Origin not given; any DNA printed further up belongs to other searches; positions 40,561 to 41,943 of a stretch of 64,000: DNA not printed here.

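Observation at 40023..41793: AT-rich two-gene cassette (ABC-type ATPase + DUF4276) inserted precisely between prmB and hpnC: candidate defence module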

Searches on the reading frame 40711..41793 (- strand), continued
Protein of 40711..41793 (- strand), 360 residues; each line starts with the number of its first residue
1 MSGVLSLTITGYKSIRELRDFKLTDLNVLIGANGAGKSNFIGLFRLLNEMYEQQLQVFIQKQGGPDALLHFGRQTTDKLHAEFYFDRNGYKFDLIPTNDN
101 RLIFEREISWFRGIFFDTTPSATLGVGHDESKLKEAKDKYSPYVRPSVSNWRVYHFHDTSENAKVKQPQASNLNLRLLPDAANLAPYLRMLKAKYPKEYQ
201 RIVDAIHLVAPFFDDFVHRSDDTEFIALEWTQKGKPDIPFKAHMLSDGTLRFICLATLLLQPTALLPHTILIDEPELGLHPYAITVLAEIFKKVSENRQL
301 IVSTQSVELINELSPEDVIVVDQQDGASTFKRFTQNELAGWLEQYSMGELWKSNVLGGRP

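Call 40: search_solved_structures(query=window:40711-41793:-, max_evalue=0.001)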
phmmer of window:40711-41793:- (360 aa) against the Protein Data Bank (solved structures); distinct sequences matched with E-value up to 0.001: 4.
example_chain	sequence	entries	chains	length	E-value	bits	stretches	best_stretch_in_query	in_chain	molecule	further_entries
4ux3_A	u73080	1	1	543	7.9e-05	24.9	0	7-51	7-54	STRUCTURAL MAINTENANCE OF CHROMOSOMES PROTEIN 3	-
9n69_A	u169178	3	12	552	0.0003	23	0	249-323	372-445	AAA family ATPase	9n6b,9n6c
6zz6_B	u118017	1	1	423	0.00033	22.8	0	9-51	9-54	Structural maintenance of chromosomes protein 3,Structural maintenance of chromosomes prot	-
6qpw_C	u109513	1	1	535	0.00071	21.7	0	7-51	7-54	Structural maintenance of chromosomes protein 3,Structural maintenance of chromosomes prot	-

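Call 59: predict_structure(alignment_id=A2)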
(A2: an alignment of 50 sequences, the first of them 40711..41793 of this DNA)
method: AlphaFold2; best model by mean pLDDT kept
length: 360 residues; sequences in the alignment: 50
mean_pLDDT: 73.3   pTM: 0.78
mean pLDDT of the five models: 73.3, 55.4, 53.2, 45.4, 44.6
residues with pLDDT >= 90: 43; 70-90: 211; 50-70: 58; < 50: 48
segments of 3 or more residues with pLDDT < 50: 64-68, 70-75, 117-121, 158-182, 357-360
pLDDT, mean of each block of 10 residues (from residue 1): 82 83 91 72 81 75 52 58 83 78 78 50 62 75 75 59 28 33 68 90 89 81 66 83 72 84 82 70 86 92 83 88 80 87 75 46
secondary structure, 60 per line:
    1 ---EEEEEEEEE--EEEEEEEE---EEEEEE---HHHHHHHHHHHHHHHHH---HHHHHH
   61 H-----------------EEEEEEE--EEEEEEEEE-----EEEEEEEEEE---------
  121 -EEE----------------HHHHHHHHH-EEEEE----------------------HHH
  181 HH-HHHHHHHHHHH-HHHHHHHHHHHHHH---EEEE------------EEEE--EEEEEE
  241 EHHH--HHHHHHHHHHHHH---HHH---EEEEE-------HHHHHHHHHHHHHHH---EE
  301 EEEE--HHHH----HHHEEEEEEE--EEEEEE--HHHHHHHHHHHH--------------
elements in order: E4-12 E15-22 E26-31 H35-51 H55-61 E79-85 E88-96 E102-111 E122-124 H141-149 E151-155 H178-182 H184-194 H196-209 E213-216 E229-232 E235-241 H247-259 E269-273 H281-295 E299-304 H307-310 E318-324 E327-332 H335-346

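Call 62: fold_search(model_id=the predicted structure, library=pdb)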
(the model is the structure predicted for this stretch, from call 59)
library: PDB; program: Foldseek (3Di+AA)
matches with E <= 10: 1428; with E <= 0.001: 424
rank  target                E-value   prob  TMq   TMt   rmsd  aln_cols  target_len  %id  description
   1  9e90_C                1.6e-12  1.00  0.50  0.40  11.6       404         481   15  Ec83 Retron PtuA/PtuB (2-1) complex bound to ATP (released 2025-07-02)
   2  9n69_C                4.5e-12  1.00  0.47  0.39  14.0       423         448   16  Structure of the retron IA complex with HNH nuclease in the "down" orientation (released 2025-04-23)
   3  9e90_A                5.0e-12  1.00  0.51  0.40  11.1       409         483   16  Ec83 Retron PtuA/PtuB (2-1) complex bound to ATP (released 2025-07-02)
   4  9e91_A                5.6e-12  1.00  0.48  0.45  12.0       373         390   17  Ec83 Retron PtuA Dimer bound to ATP (released 2025-07-02)
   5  9e91_B                5.9e-12  1.00  0.49  0.46  10.9       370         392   16  Ec83 Retron PtuA Dimer bound to ATP (released 2025-07-02)
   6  9o4a_B                9.9e-12  1.00  0.52  0.42  10.6       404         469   17  Ec83 Retron PtuAB mutant complex (released 2025-07-02)
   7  9o4a_A                1.0e-11  1.00  0.50  0.40  11.6       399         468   16  Ec83 Retron PtuAB mutant complex (released 2025-07-02)
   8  9n6c_D                1.1e-11  1.00  0.49  0.42  12.3       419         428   17  Structure of the Retron IA Complex without the HNH Nuclease (released 2025-04-23)
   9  9n69_D                1.4e-11  1.00  0.46  0.40  12.4       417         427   17  Structure of the retron IA complex with HNH nuclease in the "down" orientation (released 2025-04-23)
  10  4aby_C                1.6e-11  1.00  0.47  0.47  11.4       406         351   12  Crystal structure of Deinococcus radiodurans RecN head domain (released 2012-12-12)
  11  9n6b_A                2.1e-11  1.00  0.47  0.34  15.5       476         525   16  Structure of the retron IA complex with HNH nuclease in the "up" orientation (released 2025-04-23)
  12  9n69_B                3.5e-11  1.00  0.47  0.35  13.1       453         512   16  Structure of the retron IA complex with HNH nuclease in the "down" orientation (released 2025-04-23)
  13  4i99_B                3.7e-11  1.00  0.58  0.64   7.1       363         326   15  Crystal structure of the SmcHead bound to the C-winged helix domain of ScpA (released 2013-01-30)
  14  8sux_D                4.1e-11  1.00  0.45  0.45  11.9       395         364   12  Structure of E. coli PtuA hexamer (released 2024-01-10)
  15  9n6b_B                4.1e-11  1.00  0.45  0.34  13.4       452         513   17  Structure of the retron IA complex with HNH nuclease in the "up" orientation (released 2025-04-23)
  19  8eea_A                6.1e-11  1.00  0.48  0.46  11.5       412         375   13  Structure of E.coli Septu (PtuAB) complex (released 2023-12-27)
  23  9n69_A                8.6e-11  1.00  0.47  0.34  15.1       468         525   17  Structure of the retron IA complex with HNH nuclease in the "down" orientation (released 2025-04-23)
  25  8eea_B                9.6e-11  1.00  0.47  0.46  11.7       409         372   12  Structure of E.coli Septu (PtuAB) complex (released 2023-12-27)
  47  8eea_C                5.9e-10  1.00  0.51  0.43  11.3       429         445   12  Structure of E.coli Septu (PtuAB) complex (released 2023-12-27)
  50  8eea_D                7.4e-10  1.00  0.49  0.40  13.6       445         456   13  Structure of E.coli Septu (PtuAB) complex (released 2023-12-27)
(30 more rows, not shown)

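Call 69: search_protein_families(library=pfam, proteins=[L136:792-3794:+, L136:5904-6332:+, L166:735-3290:+, L167:6142-7380:+, L167:2942-3628:-, L133:2238-4889:+, L124:4561-7272:-, L099:1220-2773:+, L114:184-3699:+, L095:2305-3663:+], max_evalue=0.00001)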
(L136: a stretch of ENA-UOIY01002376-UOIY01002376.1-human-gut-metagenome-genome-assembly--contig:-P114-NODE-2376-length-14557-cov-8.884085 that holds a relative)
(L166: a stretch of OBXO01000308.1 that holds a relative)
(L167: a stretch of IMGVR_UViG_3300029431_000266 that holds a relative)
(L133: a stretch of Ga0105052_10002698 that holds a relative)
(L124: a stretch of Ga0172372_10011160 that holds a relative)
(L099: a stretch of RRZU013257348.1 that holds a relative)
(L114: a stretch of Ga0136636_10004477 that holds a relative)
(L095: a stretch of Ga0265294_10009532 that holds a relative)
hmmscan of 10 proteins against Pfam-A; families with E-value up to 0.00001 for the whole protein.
L136:792-3794:+ (1000 aa): 5 families
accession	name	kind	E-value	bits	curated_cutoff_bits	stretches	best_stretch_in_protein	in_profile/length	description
PF18766.7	SWI2_SNF2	-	3.7e-25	89.3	26.7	1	290-538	1-200/221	SWI2/SNF2 ATPase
PF04851.21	ResIII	-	4.7e-17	62.8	22.5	1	287-453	4-162/164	Type III restriction enzyme, res subunit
PF04313.20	HSDR_N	-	1.2e-12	48.5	25.1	1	8-212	2-196/198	Type I restriction enzyme R protein N terminus (HSDR_N)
PF22679.2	T1R_D3-like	-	4e-12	47.3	27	1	638-718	83-157/158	Type I restriction enzyme subunit R domain 3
PF00270.35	DEAD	-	3.5e-07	30.5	26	1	307-493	13-163/167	DEAD/DEAH box helicase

L136:5904-6332:+ (142 aa): 0 families

L166:735-3290:+ (851 aa): 4 families
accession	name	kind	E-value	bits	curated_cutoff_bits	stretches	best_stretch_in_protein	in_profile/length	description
PF13603.12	tRNA-synt_1_2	-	7e-68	228.2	25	1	267-443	2-178/185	Leucyl-tRNA synthetase, editing domain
PF00133.28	tRNA-synt_1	-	3.8e-48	164.7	22.7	2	61-269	6-225/414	tRNA synthetases class I (I, L, M and V)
PF09334.17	tRNA-synt_1g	-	9.6e-27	94.2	20.1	1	86-227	7-144/391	tRNA synthetases class I (M)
PF08264.19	Anticodon_1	-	8.4e-20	71.6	25.1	1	697-813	2-141/148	Anticodon-binding domain of tRNA ligase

L167:6142-7380:+ (412 aa): 0 families

L167:2942-3628:- (228 aa): 0 families

L133:2238-4889:+ (883 aa): 3 families
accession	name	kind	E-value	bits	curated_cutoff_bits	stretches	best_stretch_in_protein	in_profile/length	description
PF01512.22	Complex1_51K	-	1.7e-44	151.8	31.2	1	512-682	1-147/150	Nuo51 FMN-binding domain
PF10589.14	NADH_4Fe-4S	-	7.5e-22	77.5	23.5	1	796-878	2-85/85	NADH-ubiquinone oxidoreductase-F iron-sulfur binding region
PF01257.25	2Fe-2S_thioredx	-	3.9e-18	66.1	24.8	1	333-422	2-91/145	Thioredoxin-like [2Fe-2S] ferredoxin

L124:4561-7272:- (903 aa): 3 families
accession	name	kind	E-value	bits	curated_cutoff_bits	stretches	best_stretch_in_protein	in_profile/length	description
PF08335.16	GlnD_UR_UTase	-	8.2e-46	156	21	1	205-344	2-141/141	GlnD PII-uridylyltransferase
PF01966.28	HD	-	2.8e-11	44.2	22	1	506-587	12-93/116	HD domain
PF01842.31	ACT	-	9.1e-07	29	27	0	830-885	1-58/66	ACT domain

L099:1220-2773:+ (517 aa): 1 family
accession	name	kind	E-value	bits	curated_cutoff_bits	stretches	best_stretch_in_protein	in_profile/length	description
PF00078.32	RVT_1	-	2.6e-10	40.8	29.6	1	164-312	60-193/205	Reverse transcriptase (RNA-dependent DNA polymerase)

L114:184-3699:+ (1171 aa): 4 families
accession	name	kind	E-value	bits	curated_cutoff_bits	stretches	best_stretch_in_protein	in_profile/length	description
PF20473.4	MmeI_Mtase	-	1.4e-32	113.4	27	1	406-690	6-242/259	MmeI, DNA-methyltransferase domain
PF20464.3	MmeI_N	-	2.6e-22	80.4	27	1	6-204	5-180/181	MmeI, N-terminal domain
PF20465.4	MmeI_hel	-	7.7e-13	49.5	27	1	212-282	3-75/75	MmeI, helicase spacer domain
PF20466.3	MmeI_TRD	-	2.7e-06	27.3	27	1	827-940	92-205/207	MmeI, target recognition domain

L095:2305-3663:+ (452 aa): 4 families
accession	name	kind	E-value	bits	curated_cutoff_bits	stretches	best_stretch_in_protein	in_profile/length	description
PF02878.22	PGM_PMM_I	-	1.8e-43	148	22.5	1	3-136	2-134/138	Phosphoglucomutase/phosphomannomutase, alpha/beta/alpha domain I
PF02880.22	PGM_PMM_III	-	5e-41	139.9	20.7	1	261-369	1-111/115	Phosphoglucomutase/phosphomannomutase, alpha/beta/alpha domain III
PF00408.26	PGM_PMM_IV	-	4.7e-19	68.7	23.1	1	377-443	1-67/68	Phosphoglucomutase/phosphomannomutase, C-terminal domain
PF02879.22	PGM_PMM_II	-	1.2e-16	61.6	29.3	1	161-255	3-101/103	Phosphoglucomutase/phosphomannomutase, alpha/beta/alpha domain II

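Call 70: list_cluster_members(proteins=[window:40711-41793:-, window:40023-40709:-, window:41807-42715:-])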
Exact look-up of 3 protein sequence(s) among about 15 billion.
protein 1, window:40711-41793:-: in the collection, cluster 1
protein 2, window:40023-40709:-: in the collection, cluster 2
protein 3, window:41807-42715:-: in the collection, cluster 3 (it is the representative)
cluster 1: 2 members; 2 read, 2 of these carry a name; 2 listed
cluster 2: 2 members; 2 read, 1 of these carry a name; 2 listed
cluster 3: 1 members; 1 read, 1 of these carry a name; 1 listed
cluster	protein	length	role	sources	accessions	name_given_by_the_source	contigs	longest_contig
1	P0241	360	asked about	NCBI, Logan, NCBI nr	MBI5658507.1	MAG: AAA family ATPase [Nitrosomonadales bacterium] | AAA family ATPase [Nitrosomonadales bacterium]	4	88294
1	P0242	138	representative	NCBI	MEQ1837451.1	MAG: AAA family ATPase, partial [Candidatus Nitrotoga sp.]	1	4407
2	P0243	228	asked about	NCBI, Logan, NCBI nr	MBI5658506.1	MAG: DUF4276 family protein [Nitrosomonadales bacterium] | DUF4276 family protein [Nitrosomonadales bacterium]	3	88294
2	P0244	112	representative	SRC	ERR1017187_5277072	-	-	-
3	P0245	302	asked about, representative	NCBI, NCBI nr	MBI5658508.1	MAG: 50S ribosomal protein L3 N(5)-glutamine methyltransferase [Nitrosomonadales ... | 50S ribosomal protein L3 N(5)-glutamine methyltransferase [Nitrosomonadales bacterium]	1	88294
